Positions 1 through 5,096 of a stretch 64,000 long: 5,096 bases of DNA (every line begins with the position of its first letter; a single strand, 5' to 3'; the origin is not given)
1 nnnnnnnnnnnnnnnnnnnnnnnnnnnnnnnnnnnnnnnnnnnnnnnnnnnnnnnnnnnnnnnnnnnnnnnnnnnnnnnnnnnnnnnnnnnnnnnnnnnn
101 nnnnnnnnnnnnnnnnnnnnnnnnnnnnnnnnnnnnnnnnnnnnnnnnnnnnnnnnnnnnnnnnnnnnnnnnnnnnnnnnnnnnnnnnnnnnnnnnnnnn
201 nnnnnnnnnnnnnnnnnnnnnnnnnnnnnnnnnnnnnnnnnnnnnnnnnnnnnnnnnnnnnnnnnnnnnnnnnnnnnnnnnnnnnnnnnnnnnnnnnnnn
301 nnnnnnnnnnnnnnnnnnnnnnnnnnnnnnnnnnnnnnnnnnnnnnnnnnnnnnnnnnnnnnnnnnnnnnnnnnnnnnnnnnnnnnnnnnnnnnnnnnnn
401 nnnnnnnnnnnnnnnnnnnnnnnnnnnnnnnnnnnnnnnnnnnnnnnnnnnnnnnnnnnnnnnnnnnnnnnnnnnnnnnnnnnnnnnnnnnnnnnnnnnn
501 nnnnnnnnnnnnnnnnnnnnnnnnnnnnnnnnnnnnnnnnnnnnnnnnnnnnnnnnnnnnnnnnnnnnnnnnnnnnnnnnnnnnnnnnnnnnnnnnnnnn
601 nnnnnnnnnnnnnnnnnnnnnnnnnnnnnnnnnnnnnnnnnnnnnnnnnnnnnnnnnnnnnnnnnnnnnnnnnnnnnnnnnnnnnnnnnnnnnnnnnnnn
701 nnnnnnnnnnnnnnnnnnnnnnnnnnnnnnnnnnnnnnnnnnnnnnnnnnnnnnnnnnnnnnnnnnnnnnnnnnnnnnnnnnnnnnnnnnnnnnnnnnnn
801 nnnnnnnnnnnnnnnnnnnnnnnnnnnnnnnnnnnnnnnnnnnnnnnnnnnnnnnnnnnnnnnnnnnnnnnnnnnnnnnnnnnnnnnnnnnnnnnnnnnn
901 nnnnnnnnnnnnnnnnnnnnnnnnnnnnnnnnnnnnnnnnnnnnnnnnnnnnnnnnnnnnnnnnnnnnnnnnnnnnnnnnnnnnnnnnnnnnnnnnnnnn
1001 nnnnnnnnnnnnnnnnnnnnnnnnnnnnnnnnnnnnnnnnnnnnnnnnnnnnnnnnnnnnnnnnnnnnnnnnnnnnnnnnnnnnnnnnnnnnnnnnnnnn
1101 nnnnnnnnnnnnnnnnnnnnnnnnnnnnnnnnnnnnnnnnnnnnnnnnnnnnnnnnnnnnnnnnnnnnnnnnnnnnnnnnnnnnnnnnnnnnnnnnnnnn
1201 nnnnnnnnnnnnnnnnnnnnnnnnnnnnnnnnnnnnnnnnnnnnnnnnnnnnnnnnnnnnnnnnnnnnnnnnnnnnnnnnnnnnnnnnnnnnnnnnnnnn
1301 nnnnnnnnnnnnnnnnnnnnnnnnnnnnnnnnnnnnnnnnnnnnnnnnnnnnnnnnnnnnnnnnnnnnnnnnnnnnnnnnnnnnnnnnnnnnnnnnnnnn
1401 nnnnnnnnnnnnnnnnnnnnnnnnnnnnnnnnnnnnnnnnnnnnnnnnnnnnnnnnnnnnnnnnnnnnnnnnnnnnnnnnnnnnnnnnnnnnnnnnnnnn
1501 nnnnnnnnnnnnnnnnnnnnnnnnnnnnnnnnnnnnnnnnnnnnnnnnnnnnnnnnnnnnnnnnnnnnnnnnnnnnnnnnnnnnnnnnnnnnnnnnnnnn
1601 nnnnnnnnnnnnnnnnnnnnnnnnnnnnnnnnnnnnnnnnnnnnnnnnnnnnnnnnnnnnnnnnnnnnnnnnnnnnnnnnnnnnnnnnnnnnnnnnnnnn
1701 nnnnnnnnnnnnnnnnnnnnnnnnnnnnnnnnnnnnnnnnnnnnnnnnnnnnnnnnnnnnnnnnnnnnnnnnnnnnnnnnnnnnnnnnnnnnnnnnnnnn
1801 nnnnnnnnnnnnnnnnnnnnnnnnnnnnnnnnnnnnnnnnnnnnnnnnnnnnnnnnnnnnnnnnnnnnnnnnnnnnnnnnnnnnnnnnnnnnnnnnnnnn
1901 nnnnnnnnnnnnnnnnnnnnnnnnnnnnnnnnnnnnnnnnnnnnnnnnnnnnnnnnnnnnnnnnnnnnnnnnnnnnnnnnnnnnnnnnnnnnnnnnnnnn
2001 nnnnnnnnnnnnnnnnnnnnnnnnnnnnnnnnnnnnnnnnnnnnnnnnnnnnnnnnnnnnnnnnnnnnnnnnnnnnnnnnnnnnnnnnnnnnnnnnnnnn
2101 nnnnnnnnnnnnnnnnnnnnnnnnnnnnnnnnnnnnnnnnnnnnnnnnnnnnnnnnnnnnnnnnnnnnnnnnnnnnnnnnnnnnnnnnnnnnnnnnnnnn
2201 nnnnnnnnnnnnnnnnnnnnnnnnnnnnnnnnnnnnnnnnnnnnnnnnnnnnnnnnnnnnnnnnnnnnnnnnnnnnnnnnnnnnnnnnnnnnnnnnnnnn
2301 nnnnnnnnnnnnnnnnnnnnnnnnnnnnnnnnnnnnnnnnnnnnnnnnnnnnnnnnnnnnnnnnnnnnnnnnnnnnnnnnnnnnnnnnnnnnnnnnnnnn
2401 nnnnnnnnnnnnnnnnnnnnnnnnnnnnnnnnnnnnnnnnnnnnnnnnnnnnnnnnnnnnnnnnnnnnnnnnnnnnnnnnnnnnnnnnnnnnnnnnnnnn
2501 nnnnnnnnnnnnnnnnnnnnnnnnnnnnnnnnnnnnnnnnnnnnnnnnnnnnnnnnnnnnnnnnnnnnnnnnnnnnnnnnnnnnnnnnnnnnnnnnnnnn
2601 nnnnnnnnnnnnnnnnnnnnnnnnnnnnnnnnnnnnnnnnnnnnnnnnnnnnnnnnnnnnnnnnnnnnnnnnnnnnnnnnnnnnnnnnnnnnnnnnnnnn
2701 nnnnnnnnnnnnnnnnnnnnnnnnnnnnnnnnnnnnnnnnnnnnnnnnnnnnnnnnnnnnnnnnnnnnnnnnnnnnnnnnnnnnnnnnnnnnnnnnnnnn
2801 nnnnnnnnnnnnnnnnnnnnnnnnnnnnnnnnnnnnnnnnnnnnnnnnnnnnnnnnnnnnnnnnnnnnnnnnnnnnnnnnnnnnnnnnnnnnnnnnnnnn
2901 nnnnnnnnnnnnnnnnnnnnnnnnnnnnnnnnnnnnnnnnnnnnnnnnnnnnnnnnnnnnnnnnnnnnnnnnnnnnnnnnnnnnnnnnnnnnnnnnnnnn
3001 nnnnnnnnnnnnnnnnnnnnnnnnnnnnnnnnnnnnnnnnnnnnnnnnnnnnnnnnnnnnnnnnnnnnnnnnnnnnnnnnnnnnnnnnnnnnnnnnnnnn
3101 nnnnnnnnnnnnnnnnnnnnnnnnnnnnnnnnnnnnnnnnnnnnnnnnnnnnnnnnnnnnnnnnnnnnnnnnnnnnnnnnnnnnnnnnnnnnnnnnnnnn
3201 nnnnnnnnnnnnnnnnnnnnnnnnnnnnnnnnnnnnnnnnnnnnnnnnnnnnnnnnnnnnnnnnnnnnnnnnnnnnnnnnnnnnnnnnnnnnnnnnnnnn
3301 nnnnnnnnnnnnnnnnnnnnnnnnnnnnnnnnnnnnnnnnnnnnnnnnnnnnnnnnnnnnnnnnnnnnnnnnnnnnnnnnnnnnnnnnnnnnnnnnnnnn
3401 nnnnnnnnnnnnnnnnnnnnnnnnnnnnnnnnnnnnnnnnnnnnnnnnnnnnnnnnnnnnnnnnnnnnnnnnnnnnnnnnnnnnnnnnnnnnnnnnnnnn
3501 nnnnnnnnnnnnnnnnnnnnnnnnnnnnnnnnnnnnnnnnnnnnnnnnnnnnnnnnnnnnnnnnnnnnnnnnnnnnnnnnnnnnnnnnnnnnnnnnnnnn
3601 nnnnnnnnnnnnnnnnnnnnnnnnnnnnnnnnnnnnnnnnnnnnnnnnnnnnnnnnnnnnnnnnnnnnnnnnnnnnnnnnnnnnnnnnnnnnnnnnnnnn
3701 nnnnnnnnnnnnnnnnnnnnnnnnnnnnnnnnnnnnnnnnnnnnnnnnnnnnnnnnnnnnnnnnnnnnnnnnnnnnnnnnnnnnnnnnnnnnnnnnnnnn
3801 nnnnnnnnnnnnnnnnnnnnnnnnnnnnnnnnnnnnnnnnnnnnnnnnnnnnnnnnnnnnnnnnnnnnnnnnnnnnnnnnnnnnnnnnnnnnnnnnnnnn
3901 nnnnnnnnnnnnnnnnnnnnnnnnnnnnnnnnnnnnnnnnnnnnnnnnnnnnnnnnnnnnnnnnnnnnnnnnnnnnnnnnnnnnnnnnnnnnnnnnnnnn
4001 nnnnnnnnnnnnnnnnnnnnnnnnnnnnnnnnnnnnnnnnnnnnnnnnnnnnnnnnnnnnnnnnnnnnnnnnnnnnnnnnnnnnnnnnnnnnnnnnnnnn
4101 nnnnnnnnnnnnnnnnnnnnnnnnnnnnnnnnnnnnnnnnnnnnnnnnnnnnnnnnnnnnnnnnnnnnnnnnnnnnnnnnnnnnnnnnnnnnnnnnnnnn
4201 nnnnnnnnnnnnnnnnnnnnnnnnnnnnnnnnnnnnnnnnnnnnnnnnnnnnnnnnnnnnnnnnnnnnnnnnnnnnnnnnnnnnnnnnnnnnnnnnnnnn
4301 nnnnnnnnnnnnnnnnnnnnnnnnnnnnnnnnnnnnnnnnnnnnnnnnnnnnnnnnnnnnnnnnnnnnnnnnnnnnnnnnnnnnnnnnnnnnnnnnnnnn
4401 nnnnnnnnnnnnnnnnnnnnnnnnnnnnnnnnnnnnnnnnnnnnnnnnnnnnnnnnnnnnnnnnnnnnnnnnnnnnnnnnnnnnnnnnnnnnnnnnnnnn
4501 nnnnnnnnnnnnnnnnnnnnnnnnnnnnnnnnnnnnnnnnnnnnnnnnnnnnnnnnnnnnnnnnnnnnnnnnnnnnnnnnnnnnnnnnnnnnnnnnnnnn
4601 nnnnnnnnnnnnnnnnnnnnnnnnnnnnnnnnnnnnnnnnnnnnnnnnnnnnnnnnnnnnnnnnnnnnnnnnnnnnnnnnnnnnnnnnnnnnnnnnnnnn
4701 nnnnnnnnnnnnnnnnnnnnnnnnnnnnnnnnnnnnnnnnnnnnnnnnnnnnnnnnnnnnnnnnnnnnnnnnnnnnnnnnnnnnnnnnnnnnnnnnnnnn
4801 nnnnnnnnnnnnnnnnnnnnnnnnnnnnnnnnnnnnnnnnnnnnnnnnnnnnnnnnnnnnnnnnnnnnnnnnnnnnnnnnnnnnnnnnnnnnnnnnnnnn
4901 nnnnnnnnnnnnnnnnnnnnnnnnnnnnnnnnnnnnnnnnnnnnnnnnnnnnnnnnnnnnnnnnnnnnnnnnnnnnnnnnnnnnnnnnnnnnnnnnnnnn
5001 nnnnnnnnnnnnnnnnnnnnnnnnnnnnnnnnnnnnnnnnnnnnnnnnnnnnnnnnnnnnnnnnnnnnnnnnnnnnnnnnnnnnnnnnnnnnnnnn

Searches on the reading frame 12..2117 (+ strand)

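Call 79: search_protein_families(library=padloc, proteins=[window:12-2117:+], max_evalue=0.00001)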
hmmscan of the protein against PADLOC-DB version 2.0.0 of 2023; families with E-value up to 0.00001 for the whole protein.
window:12-2117:+ (701 aa): 2 families
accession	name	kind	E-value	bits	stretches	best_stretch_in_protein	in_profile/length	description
PDLC00662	HmaC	-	1.4e-128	428.6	1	2-689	246-935/941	AAA+ ATPase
PDLC02192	DUF499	-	7.5e-16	55.1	1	16-295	232-507/1022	-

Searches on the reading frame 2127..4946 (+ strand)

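Call 76: search_protein_families(library=pfam, proteins=[window:2127-4946:+], max_evalue=0.00001)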
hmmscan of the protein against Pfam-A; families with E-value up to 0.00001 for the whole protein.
window:2127-4946:+ (939 aa): 2 families
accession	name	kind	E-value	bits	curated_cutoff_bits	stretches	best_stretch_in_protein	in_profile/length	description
PF06634.17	DUF1156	-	3.5e-29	101.2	24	1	19-87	2-71/73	Protein of unknown function (DUF1156)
PF01170.24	UPF0020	-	1.4e-06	28.6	22.3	0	138-164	28-54/197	RMKL-like, methyltransferase domain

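Call 79: search_protein_families(library=padloc, proteins=[window:2127-4946:+], max_evalue=0.00001)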
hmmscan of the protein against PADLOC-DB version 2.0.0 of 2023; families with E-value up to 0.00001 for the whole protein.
window:2127-4946:+ (939 aa): 13 families
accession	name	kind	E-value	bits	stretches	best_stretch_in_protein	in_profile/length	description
PDLC00660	HmaB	-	3.1e-266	883.9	1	10-930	7-954/967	DNA-adenine methylase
PDLC00661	HmaB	-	1.1e-264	878.8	1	11-927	7-957/973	DNA-adenine methylase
PDLC03233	MTase_II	-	1.3e-41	141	1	238-710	192-663/731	Type II methyltransferase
PDLC03352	MTase_II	-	1e-30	104.4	2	383-572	390-598/1023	Type II methyltransferase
PDLC02189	DUF1156_MTase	-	1.6e-30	104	2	401-567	435-574/944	-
PDLC03314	MTase_II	-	1.9e-15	54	1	401-567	433-574/944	Type II methyltransferase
PDLC02541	PglX|PglXI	-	3e-09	33.5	1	375-567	346-521/919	PglXI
PDLC03380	MTase_II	-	7.6e-09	33.2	0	113-179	31-97/393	Type II methyltransferase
PDLC03322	MTase_II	-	6.3e-08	29.9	1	136-178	62-104/446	Type II methyltransferase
PDLC03367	MTase_II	-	3.5e-07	26.9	1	131-185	34-87/633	Type II methyltransferase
PDLC03364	MTase_II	-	4.7e-07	27.1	1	125-180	44-100/380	Type II methyltransferase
PDLC03325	MTase_II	-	1e-06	25.8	0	128-178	81-131/426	Type II methyltransferase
PDLC03224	MTase_II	-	4.5e-06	23.8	1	131-178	86-133/481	Type II methyltransferase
